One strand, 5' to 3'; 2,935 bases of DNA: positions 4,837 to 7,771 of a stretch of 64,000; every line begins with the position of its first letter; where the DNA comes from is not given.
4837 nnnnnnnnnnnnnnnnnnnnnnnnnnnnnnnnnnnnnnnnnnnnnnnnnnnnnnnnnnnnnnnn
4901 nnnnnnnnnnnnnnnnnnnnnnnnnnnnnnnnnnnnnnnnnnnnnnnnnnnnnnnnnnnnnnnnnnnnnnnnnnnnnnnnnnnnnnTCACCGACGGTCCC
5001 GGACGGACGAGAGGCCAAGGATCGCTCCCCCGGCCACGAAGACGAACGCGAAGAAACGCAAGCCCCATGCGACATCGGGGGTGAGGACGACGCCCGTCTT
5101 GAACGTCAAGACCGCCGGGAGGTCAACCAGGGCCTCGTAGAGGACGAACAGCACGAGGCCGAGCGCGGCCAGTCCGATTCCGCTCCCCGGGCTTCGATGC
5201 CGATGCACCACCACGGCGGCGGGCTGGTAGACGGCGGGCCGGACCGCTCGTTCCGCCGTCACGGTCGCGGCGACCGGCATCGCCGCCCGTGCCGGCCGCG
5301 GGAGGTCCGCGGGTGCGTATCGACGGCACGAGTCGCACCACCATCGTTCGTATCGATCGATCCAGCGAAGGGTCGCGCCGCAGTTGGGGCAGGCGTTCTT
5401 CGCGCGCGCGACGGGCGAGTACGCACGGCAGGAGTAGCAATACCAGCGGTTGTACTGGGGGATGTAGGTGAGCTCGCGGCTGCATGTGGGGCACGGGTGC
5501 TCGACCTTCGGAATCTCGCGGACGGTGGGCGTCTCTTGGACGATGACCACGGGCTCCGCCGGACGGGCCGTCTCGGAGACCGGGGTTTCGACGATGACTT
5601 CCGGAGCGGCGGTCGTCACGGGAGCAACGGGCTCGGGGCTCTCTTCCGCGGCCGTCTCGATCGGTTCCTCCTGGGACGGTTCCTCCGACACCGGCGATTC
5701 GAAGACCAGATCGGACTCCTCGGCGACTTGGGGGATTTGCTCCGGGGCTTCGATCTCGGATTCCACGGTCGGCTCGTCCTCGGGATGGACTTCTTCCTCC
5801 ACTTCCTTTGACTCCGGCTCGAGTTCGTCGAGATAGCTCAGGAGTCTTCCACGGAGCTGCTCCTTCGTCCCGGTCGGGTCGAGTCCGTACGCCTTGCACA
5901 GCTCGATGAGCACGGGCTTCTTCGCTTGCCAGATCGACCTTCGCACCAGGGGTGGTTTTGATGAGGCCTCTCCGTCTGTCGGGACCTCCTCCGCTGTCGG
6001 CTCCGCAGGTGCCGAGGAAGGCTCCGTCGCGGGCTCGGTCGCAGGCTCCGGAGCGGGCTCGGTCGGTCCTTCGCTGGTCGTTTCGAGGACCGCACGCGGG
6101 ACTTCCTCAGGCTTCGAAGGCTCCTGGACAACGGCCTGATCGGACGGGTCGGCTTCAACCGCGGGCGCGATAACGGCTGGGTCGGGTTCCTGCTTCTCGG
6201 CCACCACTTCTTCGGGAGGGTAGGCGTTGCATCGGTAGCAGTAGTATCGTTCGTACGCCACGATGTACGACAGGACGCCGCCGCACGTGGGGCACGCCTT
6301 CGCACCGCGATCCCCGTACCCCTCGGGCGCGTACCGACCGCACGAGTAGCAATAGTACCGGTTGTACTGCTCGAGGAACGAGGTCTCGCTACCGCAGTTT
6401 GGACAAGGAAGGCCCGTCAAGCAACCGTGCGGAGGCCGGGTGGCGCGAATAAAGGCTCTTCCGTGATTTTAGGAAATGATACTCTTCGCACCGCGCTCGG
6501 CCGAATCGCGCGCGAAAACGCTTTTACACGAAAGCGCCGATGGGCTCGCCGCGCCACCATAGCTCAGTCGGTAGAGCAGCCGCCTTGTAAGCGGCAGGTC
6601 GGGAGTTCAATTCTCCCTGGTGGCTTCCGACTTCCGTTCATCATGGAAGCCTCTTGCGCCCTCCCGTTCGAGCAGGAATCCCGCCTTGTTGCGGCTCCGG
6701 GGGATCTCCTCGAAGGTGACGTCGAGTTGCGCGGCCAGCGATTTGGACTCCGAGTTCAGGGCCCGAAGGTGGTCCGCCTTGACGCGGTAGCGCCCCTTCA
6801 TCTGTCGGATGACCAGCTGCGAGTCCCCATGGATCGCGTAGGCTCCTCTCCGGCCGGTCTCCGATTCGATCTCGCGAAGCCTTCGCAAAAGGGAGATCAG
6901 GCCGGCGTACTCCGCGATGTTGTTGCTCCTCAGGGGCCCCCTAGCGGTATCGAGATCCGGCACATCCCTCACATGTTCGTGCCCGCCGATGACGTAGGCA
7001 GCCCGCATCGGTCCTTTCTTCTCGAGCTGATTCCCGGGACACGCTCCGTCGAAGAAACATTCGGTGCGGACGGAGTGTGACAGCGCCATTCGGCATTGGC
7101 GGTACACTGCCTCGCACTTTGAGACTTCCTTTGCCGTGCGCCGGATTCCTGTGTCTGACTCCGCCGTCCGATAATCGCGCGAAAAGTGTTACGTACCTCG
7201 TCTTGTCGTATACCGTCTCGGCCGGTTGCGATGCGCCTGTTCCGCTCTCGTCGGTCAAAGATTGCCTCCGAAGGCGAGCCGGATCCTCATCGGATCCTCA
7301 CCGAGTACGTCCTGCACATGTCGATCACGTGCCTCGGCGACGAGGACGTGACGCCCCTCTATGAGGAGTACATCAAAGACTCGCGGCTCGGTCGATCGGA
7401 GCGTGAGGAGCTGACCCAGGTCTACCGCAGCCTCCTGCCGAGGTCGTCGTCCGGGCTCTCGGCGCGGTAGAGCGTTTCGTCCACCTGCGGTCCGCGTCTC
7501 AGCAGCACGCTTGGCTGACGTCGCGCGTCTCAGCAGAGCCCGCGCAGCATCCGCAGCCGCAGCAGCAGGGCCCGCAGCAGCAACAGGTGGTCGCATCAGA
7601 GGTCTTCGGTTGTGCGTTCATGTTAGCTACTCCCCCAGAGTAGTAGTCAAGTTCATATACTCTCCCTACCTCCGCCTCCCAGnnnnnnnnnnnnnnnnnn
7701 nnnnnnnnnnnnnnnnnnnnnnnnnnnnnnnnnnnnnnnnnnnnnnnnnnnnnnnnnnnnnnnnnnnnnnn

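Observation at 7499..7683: GCA/TGC trinucleotide repeat potentially encoding a 40-aa peptide with 12 cysteines, divergent from a TrmB-family regulator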

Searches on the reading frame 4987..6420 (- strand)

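Call 7: search_protein_families(library=pfam, proteins=[window:4987-6420:-], max_evalue=0.1)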
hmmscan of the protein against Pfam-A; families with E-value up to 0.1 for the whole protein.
window:4987-6420:- (477 aa): 14 families
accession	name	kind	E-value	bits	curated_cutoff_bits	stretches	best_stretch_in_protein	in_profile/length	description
PF07191.17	Zn_ribbon_6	-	7.6e-08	32.7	25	2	5-66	2-57/67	Double zinc ribbon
PF12773.13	DZR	-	2.2e-05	25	27.3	1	6-64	1-44/45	Double zinc ribbon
PF18953.6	SAP_new25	-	3e-05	24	26.3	1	170-201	12-43/51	SAP domain-containing new25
PF02037.33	SAP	-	3.9e-05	23.6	23.9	1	167-197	6-36/37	SAP domain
PF12760.12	Zn_ribbon_IS1595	-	0.00019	21.8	25.4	0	6-29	21-45/46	Transposase zinc-ribbon domain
PF01599.25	Ribosomal_S27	-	0.00021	21.5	22.3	0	6-28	20-42/44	Ribosomal protein S27a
PF23548.1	Zn_ribbon_FGT1_2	-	0.0015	18.5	27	0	336-351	15-30/35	FORGETTER1 second zinc ribbon domain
PF14369.11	Zn_ribbon_19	-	0.003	18.1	30.8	1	20-48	1-29/35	zinc-ribbon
PF18912.6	DZR_2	-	0.0038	17.5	27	0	328-366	10-43/56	Double zinc ribbon domain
PF18551.6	TackOD1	-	0.0045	17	32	1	6-66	91-155/188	Thaumarchaeal output domain 1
PF08271.17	Zn_Ribbon_TF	-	0.0051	16.8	29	1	6-37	3-35/43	TFIIB zinc-binding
PF14354.12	Lar_restr_allev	-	0.0057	17.3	28.6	0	4-29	4-33/58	Restriction alleviation protein Lar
PF01363.27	FYVE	-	0.018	15.6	27.8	0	6-30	11-33/67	FYVE zinc finger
PF20020.4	DUF6431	-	0.062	13.6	26.6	0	344-368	1-25/82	Domain of unknown function (DUF6431)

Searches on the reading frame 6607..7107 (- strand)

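Call 7: search_protein_families(library=pfam, proteins=[window:6607-7107:-], max_evalue=0.1)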
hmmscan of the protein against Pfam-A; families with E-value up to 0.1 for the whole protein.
window:6607-7107:- (166 aa): 1 family
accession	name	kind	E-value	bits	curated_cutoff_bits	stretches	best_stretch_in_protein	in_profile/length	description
PF13456.12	RVT_3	-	0.00013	22.3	21.6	1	60-142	38-115/123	Reverse transcriptase-like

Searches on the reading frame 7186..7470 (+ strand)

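Call 7: search_protein_families(library=pfam, proteins=[window:7186-7470:+], max_evalue=0.1)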
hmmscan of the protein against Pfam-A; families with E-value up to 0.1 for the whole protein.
window:7186-7470:+ (94 aa): 0 families

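Call 8: search_protein_families(library=ncbifam, proteins=[window:7186-7470:+], max_evalue=0.1)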
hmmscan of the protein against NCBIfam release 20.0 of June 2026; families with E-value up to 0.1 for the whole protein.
window:7186-7470:+ (94 aa): 1 family
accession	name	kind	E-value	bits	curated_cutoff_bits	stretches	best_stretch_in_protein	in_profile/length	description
NF047385.1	T4SS_GNAT_BspF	exception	0.058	12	775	1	2-23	359-380/428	type IV secretion system effector crotonyl transferase BspF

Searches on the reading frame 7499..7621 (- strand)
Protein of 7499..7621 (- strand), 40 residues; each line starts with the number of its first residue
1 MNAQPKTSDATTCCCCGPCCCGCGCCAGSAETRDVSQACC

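Call 7: search_protein_families(library=pfam, proteins=[window:7499-7621:-], max_evalue=0.1)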
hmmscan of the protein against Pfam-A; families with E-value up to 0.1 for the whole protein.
window:7499-7621:- (40 aa): 0 families

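Call 8: search_protein_families(library=ncbifam, proteins=[window:7499-7621:-], max_evalue=0.1)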
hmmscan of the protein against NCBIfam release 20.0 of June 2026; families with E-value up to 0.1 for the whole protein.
window:7499-7621:- (40 aa): 0 families

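Call 9: find_homologous_proteins(query=window:7502-7621:-, max_evalue=10)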
Query seq(40 aa): no candidate shares three 5-residue words with the query. No homologue found.

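Call 28: find_homologous_proteins(query=A2, max_evalue=1)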
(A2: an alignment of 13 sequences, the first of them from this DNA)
Query A2 (13 sequences): 478 candidates shared short words with the query, none scored E <= 1.

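Call 34: search_protein_representatives(protein=window:7502-7621:-)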
Query: 40 residues. Proteins with E-value up to 0.001 (for the whole library): 3; up to 1e-10: 0; up to 1e-30: 0. The best 3 are listed.
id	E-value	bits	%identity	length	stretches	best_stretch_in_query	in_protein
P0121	3.4e-09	51.6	78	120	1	1-40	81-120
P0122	7.0e-06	41.3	31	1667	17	2-30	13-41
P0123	7.8e-05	38.1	43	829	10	1-23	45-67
